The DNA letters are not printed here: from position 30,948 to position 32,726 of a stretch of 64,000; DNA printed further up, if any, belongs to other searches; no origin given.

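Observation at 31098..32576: CheB methylesterase with two complete receiver domains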

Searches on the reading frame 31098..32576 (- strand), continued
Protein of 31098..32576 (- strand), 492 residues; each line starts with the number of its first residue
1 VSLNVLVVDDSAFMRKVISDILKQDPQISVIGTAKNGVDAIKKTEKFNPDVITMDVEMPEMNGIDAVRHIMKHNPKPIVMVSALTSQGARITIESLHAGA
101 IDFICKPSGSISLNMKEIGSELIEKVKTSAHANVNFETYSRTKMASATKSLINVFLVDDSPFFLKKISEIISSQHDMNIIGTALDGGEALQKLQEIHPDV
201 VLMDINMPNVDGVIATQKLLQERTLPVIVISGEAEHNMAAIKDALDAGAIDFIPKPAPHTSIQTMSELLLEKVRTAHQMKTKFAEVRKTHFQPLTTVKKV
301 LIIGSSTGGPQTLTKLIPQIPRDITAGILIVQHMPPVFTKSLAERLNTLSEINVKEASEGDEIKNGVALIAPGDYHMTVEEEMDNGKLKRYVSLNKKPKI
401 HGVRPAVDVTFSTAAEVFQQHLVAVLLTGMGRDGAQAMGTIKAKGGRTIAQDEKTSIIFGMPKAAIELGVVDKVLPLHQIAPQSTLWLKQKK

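Call 23: predict_structure(alignment_id=A1)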
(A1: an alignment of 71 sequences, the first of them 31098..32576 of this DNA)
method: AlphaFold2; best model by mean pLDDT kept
length: 492 residues; sequences in the alignment: 71
mean_pLDDT: 88.3   pTM: 0.64
mean pLDDT of the five models: 88.3, 88.3, 86.1, 85.7, 85.1
residues with pLDDT >= 90: 331; 70-90: 107; 50-70: 37; < 50: 17
segments of 3 or more residues with pLDDT < 50: 109-112, 136-147
pLDDT, mean of each block of 10 residues (from residue 1): 94 94 96 97 97 93 94 93 63 77 72 69 92 55 46 96 93 95 97 96 94 93 92 77 85 81 83 89 58 82 93 96 97 88 95 98 98 96 90 94 92 95 95 92 94 92 92 98 95 59
secondary structure, 60 per line:
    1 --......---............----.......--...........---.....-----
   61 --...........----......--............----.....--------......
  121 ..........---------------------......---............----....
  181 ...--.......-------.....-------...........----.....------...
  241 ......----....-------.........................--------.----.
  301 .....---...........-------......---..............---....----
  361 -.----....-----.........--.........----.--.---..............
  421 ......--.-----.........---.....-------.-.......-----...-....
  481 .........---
elements in order: E3-8 H12-23 E28-34 H37-47 E51-55 H63-73 E78-83 H86-97 E102-106 H115-130 E152-157 H161-172 E177-183 H186-192 E200-204 H212-222 E227-231 H238-246 E251-254 H262-286 E300-305 H309-319 E327-332 H336-349 E353-356 E367-370 E376-384 E387-395 H407-421 E422-426 H435-443 E447-451 H461-467 E473-475 H477-489

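Call 26: fold_search(model_id=the predicted structure, library=pdb)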
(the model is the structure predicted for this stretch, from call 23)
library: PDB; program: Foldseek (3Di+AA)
matches with E <= 10: 1722; with E <= 0.001: 511
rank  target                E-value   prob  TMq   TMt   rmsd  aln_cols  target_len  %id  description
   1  6ymz_C                6.4e-33  1.00  0.38  0.55  17.9       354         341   36  Structure of the CheB methylsterase from P. atrosepticum SCRI1043 (released 2021-02-17)
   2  6ymz_B                1.3e-32  1.00  0.37  0.54  17.9       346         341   37  Structure of the CheB methylsterase from P. atrosepticum SCRI1043 (released 2021-02-17)
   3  6ymz_A                2.8e-32  1.00  0.38  0.54  17.9       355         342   36  Structure of the CheB methylsterase from P. atrosepticum SCRI1043 (released 2021-02-17)
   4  6ymz_D                5.1e-32  1.00  0.37  0.54  17.9       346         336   37  Structure of the CheB methylsterase from P. atrosepticum SCRI1043 (released 2021-02-17)
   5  1a2o_A                1.3e-31  1.00  0.38  0.53  17.6       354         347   36  STRUCTURAL BASIS FOR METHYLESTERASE CHEB REGULATION BY A PHOSPHORYLATION-ACTIVATED DOMAIN (released 1998-04-29)
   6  6ymz_E                5.0e-30  1.00  0.38  0.57  17.6       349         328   37  Structure of the CheB methylsterase from P. atrosepticum SCRI1043 (released 2021-02-17)
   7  3sft                  2.2e-22  1.00  0.37  0.94   1.5       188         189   48  Crystal structure of Thermotoga maritima CheB methylesterase catalytic domain (released 2011-07-20)
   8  1chd                  4.9e-20  1.00  0.36  0.88   2.3       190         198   40  CHEB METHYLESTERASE DOMAIN (released 1996-01-29)
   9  7esg                  1.0e-18  1.00  0.35  0.29  19.0       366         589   35  Crystal structure of Haloarcula marismortui CheB with Glutathione S-transferase expression tag (released 2022-07-20)
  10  3t8y_A                1.7e-12  1.00  0.25  0.88   2.5       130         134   52  Crystal structure of the response regulator domain of Thermotoga maritima CheB (released 2011-09-14)
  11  3t8y_B                5.4e-12  1.00  0.26  0.87   2.5       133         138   51  Crystal structure of the response regulator domain of Thermotoga maritima CheB (released 2011-09-14)
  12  9g85_B                6.4e-12  1.00  0.24  0.26  14.1       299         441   23  Structure of Response regulator PleD in complex with c-diGMP and ppGpp (released 2025-08-06)
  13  9g85_D                7.9e-12  1.00  0.24  0.27  15.7       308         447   22  Structure of Response regulator PleD in complex with c-diGMP and ppGpp (released 2025-08-06)
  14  1w25_A                8.8e-12  1.00  0.24  0.26  15.1       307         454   22  Response regulator PleD in complex with c-diGMP (released 2004-11-18)
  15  2v0n_A                9.3e-12  1.00  0.24  0.25  20.2       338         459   20  ACTIVATED RESPONSE REGULATOR PLED IN COMPLEX WITH C-DIGMP AND GTP- ALPHA-S (released 2007-08-21)
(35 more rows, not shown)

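Call 29: find_related_loci(query=window:31098-32576:-, collection=genome_contigs, flank=8000)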
Query window:31098-32576:- (492 aa) in genome_contigs; peptide patterns used: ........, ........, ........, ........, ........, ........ (x = any residue, [..] = any of these).
600 stretches matched a pattern (row limit reached: there are more); 556 encode a relative of the query (tblastn E <= 1e-3); the best 80 are kept; 80 distinct loci.
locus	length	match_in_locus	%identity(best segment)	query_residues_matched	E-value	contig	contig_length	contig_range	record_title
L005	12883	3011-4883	73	1-492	0e+0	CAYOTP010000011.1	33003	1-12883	MAG TPA_asm: uncultured Thermoplasmatales archaeon isolate SRP332253_co1_29 genome assembly, contig: NODE_1808_length_33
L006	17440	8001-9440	37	1-483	1e-86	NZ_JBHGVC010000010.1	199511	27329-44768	Paenibacillus lentus strain P8CEA5 P8CEA5_Assembly_contig_10, whole genome shotgun sequence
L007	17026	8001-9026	43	9-483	1e-85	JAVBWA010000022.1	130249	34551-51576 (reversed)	MAG: Syntrophomonas sp. isolate ZNE14_Bin50 all_Scaff009914, whole genome shotgun sequence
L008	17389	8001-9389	36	4-483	6e-84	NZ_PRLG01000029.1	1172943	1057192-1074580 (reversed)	Paenibacillus illinoisensis strain E3 NODE_210_length_1172903_cov_201.750031, whole genome shotgun sequence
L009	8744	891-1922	42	5-483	1e-81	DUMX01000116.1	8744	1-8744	MAG TPA_asm: Gelria sp. isolate AS05jafATM_10 24799_AS05, whole genome shotgun sequence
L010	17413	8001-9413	36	5-483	2e-81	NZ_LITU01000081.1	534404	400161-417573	Paenibacillus xylanivorans strain A59 contig_713, whole genome shotgun sequence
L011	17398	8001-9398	36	5-492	4e-80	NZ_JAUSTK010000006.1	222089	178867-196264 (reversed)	Paenibacillus wynnii strain DS2010 Ga0466930_06, whole genome shotgun sequence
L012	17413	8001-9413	36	5-483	3e-79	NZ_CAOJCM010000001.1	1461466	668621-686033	Paenibacillus sp. JJ-100 isolate CIP112173 NODE_1, whole genome shotgun sequence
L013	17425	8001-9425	35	4-483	2e-79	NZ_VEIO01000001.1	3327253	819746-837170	Paenibacillus xylanexedens strain DE0019 NODE_1_length_3327253_cov_15.799924, whole genome shotgun sequence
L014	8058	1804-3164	40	3-480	3e-93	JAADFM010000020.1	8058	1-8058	MAG: Methanobacteriota archaeon isolate M_MaxBin.027 contig-127_20542, whole genome shotgun sequence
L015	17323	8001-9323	36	5-492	5e-78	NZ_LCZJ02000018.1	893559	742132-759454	Paenibacillus etheri strain SH7 Contig_17, whole genome shotgun sequence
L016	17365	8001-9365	34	3-481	2e-77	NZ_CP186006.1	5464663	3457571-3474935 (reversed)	Paenibacillus sp. EC2-1 chromosome, complete genome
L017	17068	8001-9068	37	5-481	5e-76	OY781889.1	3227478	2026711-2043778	MAG: Syntrophomonadaceae bacterium isolate d6309e7a-5f4a-4193-8fe6-a21da7285db0 genome assembly, chromosome: 1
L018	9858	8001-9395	36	5-492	4e-76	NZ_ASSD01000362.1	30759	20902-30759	Paenibacillus zanthoxyli JH29 S8_contig00430, whole genome shotgun sequence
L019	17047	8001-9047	39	3-481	3e-74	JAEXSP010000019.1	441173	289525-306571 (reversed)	MAG: Bacillota bacterium isolate OH_HBrB_311 k127_1236836, whole genome shotgun sequence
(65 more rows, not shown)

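Call 38: find_encoding_contigs(protein=P0023, flank=10000, max_places=1)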
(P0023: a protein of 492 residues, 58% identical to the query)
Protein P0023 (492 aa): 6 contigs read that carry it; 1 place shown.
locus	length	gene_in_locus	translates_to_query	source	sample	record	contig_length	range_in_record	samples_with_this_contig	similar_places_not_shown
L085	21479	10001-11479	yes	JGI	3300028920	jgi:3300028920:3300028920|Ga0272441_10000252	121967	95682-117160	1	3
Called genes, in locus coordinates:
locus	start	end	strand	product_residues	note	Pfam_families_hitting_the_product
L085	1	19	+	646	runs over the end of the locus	PF00989:PAS, PF13188:PAS_8 (weak), PF08448:PAS_4, PF13426:PAS_9, PF00512:HisKA, PF02518:HATPase_c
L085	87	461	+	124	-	PF00072:Response_reg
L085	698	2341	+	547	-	PF00672:HAMP (faint), PF18947:HAMP_2, PF00015:MCPsignal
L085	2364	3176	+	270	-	PF01584:CheW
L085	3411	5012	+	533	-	PF17201:Cache_3-Cache_2 (weak), PF02743:dCache_1, PF00672:HAMP (weak)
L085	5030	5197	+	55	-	-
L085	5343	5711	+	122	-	PF10771:DUF2582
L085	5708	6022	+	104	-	-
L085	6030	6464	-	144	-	PF00072:Response_reg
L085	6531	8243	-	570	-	PF00989:PAS, PF13426:PAS_9, PF00989:PAS, PF13188:PAS_8, PF08448:PAS_4, PF13426:PAS_9, PF00512:HisKA, PF02518:HATPase_c, +2 more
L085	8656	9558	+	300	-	PF04283:CheF-arch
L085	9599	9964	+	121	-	PF00072:Response_reg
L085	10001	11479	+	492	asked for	PF00072:Response_reg, PF01339:CheB_methylest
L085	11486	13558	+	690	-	PF01627:Hpt, PF07194:P2, PF02895:H-kinase_dim, PF02518:HATPase_c, PF01584:CheW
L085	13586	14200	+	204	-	PF13690:CheX (faint), PF04509:CheC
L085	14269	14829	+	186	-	PF04509:CheC (weak)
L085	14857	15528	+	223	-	PF04509:CheC, PF13690:CheX (weak), PF04509:CheC (weak)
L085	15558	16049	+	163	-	PF03975:CheD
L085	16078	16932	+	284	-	PF03705:CheR_N, PF01739:CheR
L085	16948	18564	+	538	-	PF00989:PAS, PF08448:PAS_4, PF13426:PAS_9, PF08448:PAS_4, PF13426:PAS_9, PF00989:PAS, PF13188:PAS_8, PF13426:PAS_9, +8 more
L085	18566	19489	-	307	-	PF03144:GTP_EFTU_D2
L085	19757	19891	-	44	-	-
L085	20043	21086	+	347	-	PF26466:DNA_primase_lrg_N (weak), PF04104:DNA_primase_lrg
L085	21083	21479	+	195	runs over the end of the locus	PF02223:Thymidylate_kin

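Call 39: find_encoding_contigs(protein=P0058, flank=8000, max_places=1)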
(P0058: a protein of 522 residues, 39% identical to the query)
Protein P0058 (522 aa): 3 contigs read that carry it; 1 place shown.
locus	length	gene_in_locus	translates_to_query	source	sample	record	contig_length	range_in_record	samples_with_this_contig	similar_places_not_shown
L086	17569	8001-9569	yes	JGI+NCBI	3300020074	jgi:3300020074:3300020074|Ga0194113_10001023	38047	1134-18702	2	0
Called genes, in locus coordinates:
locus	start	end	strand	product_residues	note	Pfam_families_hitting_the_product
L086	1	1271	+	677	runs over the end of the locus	PF02895:H-kinase_dim, PF02518:HATPase_c, PF01584:CheW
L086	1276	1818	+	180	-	PF01584:CheW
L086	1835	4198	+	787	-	PF02743:dCache_1, PF00672:HAMP (weak), PF20155:TMP_3 (faint), PF00015:MCPsignal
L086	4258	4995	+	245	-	-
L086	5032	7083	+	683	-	PF03130:HEAT_PBS (faint), PF11838:ERAP1_C (faint), PF00514:Arm (faint), PF13513:HEAT_EZ (faint), PF23271:HEAT_GCN1 (faint), PF01602:Adaptin_N (faint), PF13646:HEAT_2, PF13646:HEAT_2, +8 more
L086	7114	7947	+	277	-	PF03705:CheR_N, PF08242:Methyltransf_12 (faint), PF01739:CheR, PF08241:Methyltransf_11 (faint), PF13649:Methyltransf_25 (faint)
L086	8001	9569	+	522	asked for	PF00072:Response_reg, PF01339:CheB_methylest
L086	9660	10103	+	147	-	PF00072:Response_reg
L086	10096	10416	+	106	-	PF12773:DZR, PF13240:Zn_Ribbon_1 (faint)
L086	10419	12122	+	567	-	PF05157:MshEN, PF00437:T2SSE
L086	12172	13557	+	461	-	PF11751:PorP_SprF, PF12895:ANAPC3, PF13432:TPR_16, PF14559:TPR_19, PF00515:TPR_1, PF07719:TPR_2, PF13181:TPR_8, PF13414:TPR_11, +5 more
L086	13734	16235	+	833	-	PF03958:Secretin_N, PF00263:Secretin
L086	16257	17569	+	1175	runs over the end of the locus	PF00069:Pkinase, PF07714:PK_Tyr_Ser-Thr, PF01443:Viral_helicase1 (faint), PF13086:AAA_11, PF13245:AAA_19 (faint), PF13604:AAA_30 (faint), PF13087:AAA_12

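Call 40: find_encoding_contigs(protein=P0056, flank=8000, max_places=1)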
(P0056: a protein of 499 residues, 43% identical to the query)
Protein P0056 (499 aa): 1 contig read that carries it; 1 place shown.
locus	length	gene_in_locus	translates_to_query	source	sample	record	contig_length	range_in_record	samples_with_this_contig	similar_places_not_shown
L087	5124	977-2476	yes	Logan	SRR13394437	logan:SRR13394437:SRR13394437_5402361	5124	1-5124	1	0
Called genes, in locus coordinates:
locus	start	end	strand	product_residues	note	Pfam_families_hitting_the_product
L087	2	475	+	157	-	?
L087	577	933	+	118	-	PF00072:Response_reg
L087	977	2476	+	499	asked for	PF00072:Response_reg, PF01339:CheB_methylest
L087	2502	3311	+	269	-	PF03705:CheR_N (weak), PF01739:CheR, PF13649:Methyltransf_25 (faint), PF08241:Methyltransf_11 (faint)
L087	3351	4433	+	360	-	PF13487:HD_5, PF01966:HD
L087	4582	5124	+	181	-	?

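Call 42: predict_structure(alignment_id=A2)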
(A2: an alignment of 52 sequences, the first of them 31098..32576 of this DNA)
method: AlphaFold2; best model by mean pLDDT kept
length: 492 residues; sequences in the alignment: 52
mean_pLDDT: 82.9   pTM: 0.45
mean pLDDT of the five models: 82.9, 81.7, 80.4, 80.3, 77.0
residues with pLDDT >= 90: 204; 70-90: 210; 50-70: 45; < 50: 33
segments of 3 or more residues with pLDDT < 50: 110-112, 135-148, 283-293
pLDDT, mean of each block of 10 residues (from residue 1): 91 90 93 94 94 88 89 89 63 73 72 71 88 49 40 93 87 89 91 90 88 85 85 68 78 75 74 81 43 70 90 94 94 85 91 95 95 90 84 74 76 93 92 87 94 81 88 96 92 44
secondary structure, 60 per line:
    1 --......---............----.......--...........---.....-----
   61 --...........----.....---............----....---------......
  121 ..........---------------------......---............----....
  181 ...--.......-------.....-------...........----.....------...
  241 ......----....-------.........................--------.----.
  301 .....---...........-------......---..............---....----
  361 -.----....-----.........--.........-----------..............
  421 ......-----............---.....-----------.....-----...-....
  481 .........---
elements in order: E3-8 H12-23 E28-34 H37-47 E51-55 H63-73 E78-82 H86-97 E102-105 H115-130 E152-157 H161-172 E177-183 H186-192 E200-204 H212-222 E227-231 H238-246 E251-254 H262-286 E300-305 H309-319 E327-332 H336-349 E353-356 E367-370 E376-384 E387-395 H407-421 E422-426 H432-443 E447-451 H463-467 E473-475 H477-489

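Call 43: search_protein_representatives(alignment_id=A2)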
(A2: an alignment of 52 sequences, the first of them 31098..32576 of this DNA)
Query: 52 sequences, 494 profile positions. Proteins with E-value up to 0.001 (for the whole library): 1051963; up to 1e-10: 230739; up to 1e-30: 15618. The best 150 are listed.
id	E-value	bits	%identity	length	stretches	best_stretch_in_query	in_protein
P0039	1.1e-240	816.1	-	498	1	2-492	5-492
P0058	9.6e-185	631.6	-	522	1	2-485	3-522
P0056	1.3e-184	631.1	-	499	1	2-485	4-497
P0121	6.2e-176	602.5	-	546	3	284-487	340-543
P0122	1.2e-158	545.5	-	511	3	295-486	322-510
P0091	6.2e-133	460.7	-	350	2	293-485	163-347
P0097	1.2e-130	453.1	-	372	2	289-487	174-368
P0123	4.3e-130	451.3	-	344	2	277-485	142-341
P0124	1.6e-128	446.2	-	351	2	268-487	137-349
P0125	4.7e-127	441.3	-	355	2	279-489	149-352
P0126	1.2e-126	439.9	-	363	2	293-490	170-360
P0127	1.1e-125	436.8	-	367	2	292-486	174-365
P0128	6.3e-125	434.3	-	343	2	281-485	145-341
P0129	2.2e-123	429.2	-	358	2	288-487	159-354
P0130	2.5e-123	429.0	-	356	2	289-484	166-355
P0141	3.8e-120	418.5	-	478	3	290-484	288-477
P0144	6.8e-119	414.4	-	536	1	3-490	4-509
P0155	7.8e-117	407.6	-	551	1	1-483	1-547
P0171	1.2e-114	400.3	-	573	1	2-489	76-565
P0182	1.0e-113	397.3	-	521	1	9-485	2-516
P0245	2.4e-109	382.9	-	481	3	293-486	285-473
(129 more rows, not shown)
